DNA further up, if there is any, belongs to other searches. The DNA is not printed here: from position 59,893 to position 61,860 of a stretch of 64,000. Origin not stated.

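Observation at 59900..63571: Tandem, patchily diverged duplication of a complete rpoD + tRNA-Ala(GGC) module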

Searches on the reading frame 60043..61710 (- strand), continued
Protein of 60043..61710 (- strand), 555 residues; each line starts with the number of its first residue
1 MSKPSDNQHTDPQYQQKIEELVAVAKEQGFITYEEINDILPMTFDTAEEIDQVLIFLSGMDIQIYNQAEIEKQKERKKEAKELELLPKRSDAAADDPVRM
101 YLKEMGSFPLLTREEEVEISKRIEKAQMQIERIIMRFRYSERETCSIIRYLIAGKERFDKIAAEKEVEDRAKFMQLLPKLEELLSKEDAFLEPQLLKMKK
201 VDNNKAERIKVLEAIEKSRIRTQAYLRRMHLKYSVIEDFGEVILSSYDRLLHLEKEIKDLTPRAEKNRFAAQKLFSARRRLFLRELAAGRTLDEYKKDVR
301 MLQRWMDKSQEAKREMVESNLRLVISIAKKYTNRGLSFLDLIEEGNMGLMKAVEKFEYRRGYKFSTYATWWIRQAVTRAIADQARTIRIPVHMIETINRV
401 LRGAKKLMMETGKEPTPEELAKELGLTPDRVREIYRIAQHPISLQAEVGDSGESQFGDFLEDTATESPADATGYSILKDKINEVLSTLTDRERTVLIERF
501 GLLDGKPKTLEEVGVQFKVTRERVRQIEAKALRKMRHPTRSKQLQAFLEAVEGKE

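Call 60: search_protein_families(library=ncbifam, proteins=[window:60043-61710:-, L142:2244-3905:+, L142:4001-5674:+], max_evalue=1e-10)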
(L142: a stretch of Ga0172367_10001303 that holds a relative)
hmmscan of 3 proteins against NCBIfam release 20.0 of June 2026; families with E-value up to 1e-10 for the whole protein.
window:60043-61710:- (555 aa): 41 families (the best 25 are shown)
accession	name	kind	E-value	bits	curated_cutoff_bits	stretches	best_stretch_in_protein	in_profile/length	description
NF004562.0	PRK05901.1-4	equivalog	0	1043.5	779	1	7-552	12-557/571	RNA polymerase sigma factor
NF004208.0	PRK05658.1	equivalog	3.5e-164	548.2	555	2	288-549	369-630/631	RNA polymerase sigma factor RpoD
NF006666.0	PRK09210.1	equivalog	4.8e-140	467.1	572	2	276-549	98-370/370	RNA polymerase sigma factor RpoD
NF004561.0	PRK05901.1-3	equivalog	5.6e-119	398.7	582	1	298-549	285-537/537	RNA polymerase sigma factor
TIGR02393.1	RpoD_Cterm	equivalog_domain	1.5e-116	388.1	354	1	312-548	1-237/238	RNA polymerase sigma factor RpoD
NF004560.0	PRK05901.1-1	equivalog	3.4e-115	386.1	711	1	250-548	228-515/516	RNA polymerase sigma factor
NF041931.2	MzaA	equivalog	6e-108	362.6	800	1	11-550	232-716/726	MZA anti-phage system associated sigma-70 family RNA polymerase sigma factor MzaA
NF005643.0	PRK07406.1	equivalog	7.7e-105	351.2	500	1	66-548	58-396/397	RNA polymerase sigma factor RpoD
TIGR02997.1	Sig70-cyanoRpoD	subfamily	6e-99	331.1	384.5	1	286-536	49-298/298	RNA polymerase sigma factor, RpoD/SigA family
NF005920.0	PRK07921.1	subfamily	1.2e-97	326.8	464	1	294-547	76-326/328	RNA polymerase sigma factor SigB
NF005785.0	PRK07598.1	equivalog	1.7e-93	313.7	554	1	213-551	76-414/415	RNA polymerase sigma factor SigC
NF004207.0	PRK05657.1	equivalog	1.2e-91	307.5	394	1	264-544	43-322/329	RNA polymerase sigma factor RpoS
TIGR02394.1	rpoS_proteo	equivalog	4.1e-91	305.4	378.7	1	278-544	14-279/285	RNA polymerase sigma factor RpoS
NF004564.0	PRK05901.2-2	equivalog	5.4e-89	299.1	617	1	245-552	183-497/500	RNA polymerase sigma factor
NF004565.0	PRK05901.2-3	equivalog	2.3e-88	297.2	484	1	300-549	242-500/501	RNA polymerase sigma factor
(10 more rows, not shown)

L142:2244-3905:+ (553 aa): 41 families (the best 25 are shown)
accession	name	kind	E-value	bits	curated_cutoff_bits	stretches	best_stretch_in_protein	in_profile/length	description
NF004562.0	PRK05901.1-4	equivalog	5.3e-281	933.1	779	1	10-551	18-560/571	RNA polymerase sigma factor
NF004208.0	PRK05658.1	equivalog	1.1e-160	536.7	555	2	253-545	338-630/631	RNA polymerase sigma factor RpoD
NF006666.0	PRK09210.1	equivalog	8.9e-133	443.2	572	2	292-545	117-370/370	RNA polymerase sigma factor RpoD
NF004561.0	PRK05901.1-3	equivalog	1.3e-122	410.7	582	1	250-545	256-537/537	RNA polymerase sigma factor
NF004560.0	PRK05901.1-1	equivalog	4.7e-113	379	711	1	250-544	232-515/516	RNA polymerase sigma factor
TIGR02393.1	RpoD_Cterm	equivalog_domain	2.1e-112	374.5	354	1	308-544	1-237/238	RNA polymerase sigma factor RpoD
NF005643.0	PRK07406.1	equivalog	2.8e-103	346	500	1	271-544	124-396/397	RNA polymerase sigma factor RpoD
NF041931.2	MzaA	equivalog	5.9e-103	346.1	800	1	13-547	237-717/726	MZA anti-phage system associated sigma-70 family RNA polymerase sigma factor MzaA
NF005920.0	PRK07921.1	subfamily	1e-96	323.8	464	1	288-543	74-326/328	RNA polymerase sigma factor SigB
TIGR02997.1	Sig70-cyanoRpoD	subfamily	1.8e-96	323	384.5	1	272-532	39-298/298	RNA polymerase sigma factor, RpoD/SigA family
TIGR02394.1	rpoS_proteo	equivalog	2.4e-88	296.4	378.7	1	290-538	29-277/285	RNA polymerase sigma factor RpoS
NF004207.0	PRK05657.1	equivalog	1.8e-87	293.7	394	1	292-539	74-321/329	RNA polymerase sigma factor RpoS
NF005785.0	PRK07598.1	equivalog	2.3e-86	290.2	554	1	180-546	50-413/415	RNA polymerase sigma factor SigC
NF004564.0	PRK05901.2-2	equivalog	2.5e-85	287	617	1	307-549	248-498/500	RNA polymerase sigma factor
NF004615.0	PRK05949.1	subfamily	8.5e-83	277.9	530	1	281-533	65-316/327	RNA polymerase sigma factor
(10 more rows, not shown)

L142:4001-5674:+ (557 aa): 40 families (the best 25 are shown)
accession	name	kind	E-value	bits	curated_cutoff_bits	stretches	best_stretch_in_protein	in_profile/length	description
NF004562.0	PRK05901.1-4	equivalog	3.2e-302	1003.2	779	1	8-554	13-559/571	RNA polymerase sigma factor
NF004208.0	PRK05658.1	equivalog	1.7e-170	569.1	555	2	264-549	345-630/631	RNA polymerase sigma factor RpoD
NF006666.0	PRK09210.1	equivalog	8.7e-136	453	572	2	298-549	119-370/370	RNA polymerase sigma factor RpoD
NF004561.0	PRK05901.1-3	equivalog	2.2e-120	403.3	582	1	259-549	260-537/537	RNA polymerase sigma factor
TIGR02393.1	RpoD_Cterm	equivalog_domain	1.4e-116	388.2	354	1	312-548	1-237/238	RNA polymerase sigma factor RpoD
NF004560.0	PRK05901.1-1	equivalog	1e-114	384.5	711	1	271-548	242-515/516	RNA polymerase sigma factor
NF005643.0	PRK07406.1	equivalog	6e-108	361.4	500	1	69-548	61-396/397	RNA polymerase sigma factor RpoD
NF041931.2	MzaA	equivalog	1.6e-106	357.9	800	1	10-551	231-718/726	MZA anti-phage system associated sigma-70 family RNA polymerase sigma factor MzaA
TIGR02997.1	Sig70-cyanoRpoD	subfamily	3e-100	335.3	384.5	1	287-536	50-298/298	RNA polymerase sigma factor, RpoD/SigA family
NF005920.0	PRK07921.1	subfamily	3.5e-99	331.9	464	1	294-547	76-326/328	RNA polymerase sigma factor SigB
NF005785.0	PRK07598.1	equivalog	3.5e-96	322.6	554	1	205-551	71-414/415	RNA polymerase sigma factor SigC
TIGR02394.1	rpoS_proteo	equivalog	1.7e-89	300.1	378.7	1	299-538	34-273/285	RNA polymerase sigma factor RpoS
NF004207.0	PRK05657.1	equivalog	2.7e-89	299.8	394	1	299-538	77-316/329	RNA polymerase sigma factor RpoS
NF004564.0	PRK05901.2-2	equivalog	9e-89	298.4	617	1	206-554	155-499/500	RNA polymerase sigma factor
NF004565.0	PRK05901.2-3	equivalog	1.3e-88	298.1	484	1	301-548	243-499/501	RNA polymerase sigma factor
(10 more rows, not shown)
